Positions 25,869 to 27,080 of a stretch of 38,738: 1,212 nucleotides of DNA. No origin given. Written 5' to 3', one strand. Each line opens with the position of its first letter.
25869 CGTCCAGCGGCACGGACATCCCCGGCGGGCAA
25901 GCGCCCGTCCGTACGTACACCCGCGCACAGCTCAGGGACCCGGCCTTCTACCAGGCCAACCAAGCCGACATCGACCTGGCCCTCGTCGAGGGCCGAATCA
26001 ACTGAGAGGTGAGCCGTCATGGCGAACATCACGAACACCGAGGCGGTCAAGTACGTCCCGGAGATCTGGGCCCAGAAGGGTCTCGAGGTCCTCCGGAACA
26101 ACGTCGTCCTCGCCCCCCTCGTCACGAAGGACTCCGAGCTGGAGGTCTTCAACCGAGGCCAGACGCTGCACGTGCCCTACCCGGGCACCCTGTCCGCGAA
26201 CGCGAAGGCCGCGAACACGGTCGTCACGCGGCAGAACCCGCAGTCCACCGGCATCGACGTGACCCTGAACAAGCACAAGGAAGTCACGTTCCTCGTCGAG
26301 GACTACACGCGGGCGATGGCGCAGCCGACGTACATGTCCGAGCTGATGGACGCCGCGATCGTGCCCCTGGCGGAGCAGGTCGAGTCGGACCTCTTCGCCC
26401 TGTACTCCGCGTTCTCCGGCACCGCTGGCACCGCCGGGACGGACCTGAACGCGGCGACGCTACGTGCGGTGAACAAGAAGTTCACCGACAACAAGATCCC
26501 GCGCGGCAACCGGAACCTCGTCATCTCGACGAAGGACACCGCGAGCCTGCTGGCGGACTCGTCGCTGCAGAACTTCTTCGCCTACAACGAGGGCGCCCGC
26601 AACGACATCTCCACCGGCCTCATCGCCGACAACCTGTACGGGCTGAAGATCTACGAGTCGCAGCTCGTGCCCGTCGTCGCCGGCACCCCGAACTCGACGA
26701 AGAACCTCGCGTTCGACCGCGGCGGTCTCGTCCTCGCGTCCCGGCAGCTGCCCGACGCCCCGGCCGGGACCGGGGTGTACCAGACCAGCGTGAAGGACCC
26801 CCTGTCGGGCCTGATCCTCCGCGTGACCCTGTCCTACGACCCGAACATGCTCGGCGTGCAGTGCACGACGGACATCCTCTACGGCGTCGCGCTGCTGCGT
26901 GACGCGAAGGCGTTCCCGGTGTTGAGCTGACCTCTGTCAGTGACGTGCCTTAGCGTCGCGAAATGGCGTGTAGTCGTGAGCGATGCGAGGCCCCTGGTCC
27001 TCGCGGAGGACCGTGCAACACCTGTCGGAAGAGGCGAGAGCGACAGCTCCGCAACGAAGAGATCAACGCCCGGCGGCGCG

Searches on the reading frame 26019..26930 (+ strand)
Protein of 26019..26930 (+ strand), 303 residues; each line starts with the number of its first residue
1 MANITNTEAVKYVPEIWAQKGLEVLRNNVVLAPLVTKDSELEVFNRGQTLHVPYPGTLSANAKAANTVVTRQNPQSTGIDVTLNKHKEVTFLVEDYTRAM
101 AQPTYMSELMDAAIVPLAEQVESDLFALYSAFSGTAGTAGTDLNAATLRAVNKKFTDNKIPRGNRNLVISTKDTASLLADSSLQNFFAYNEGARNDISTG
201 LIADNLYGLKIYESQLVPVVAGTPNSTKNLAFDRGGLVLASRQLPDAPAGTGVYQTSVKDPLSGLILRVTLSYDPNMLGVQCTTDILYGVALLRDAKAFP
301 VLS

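Call 61: search_protein_families(library=phrogs, proteins=[window:26019-26930:+], max_evalue=0.0001)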
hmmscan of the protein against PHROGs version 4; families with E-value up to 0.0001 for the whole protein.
window:26019-26930:+ (303 aa): 3 families
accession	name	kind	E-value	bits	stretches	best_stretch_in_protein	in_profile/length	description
phrog_283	-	head and packaging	3.6e-42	146.1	2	8-223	4-224/385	major head protein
phrog_267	-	head and packaging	3.5e-24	86.7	1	7-242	35-286/410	major head protein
phrog_544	-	head and packaging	4.1e-05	24.1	1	11-218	11-217/282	major head protein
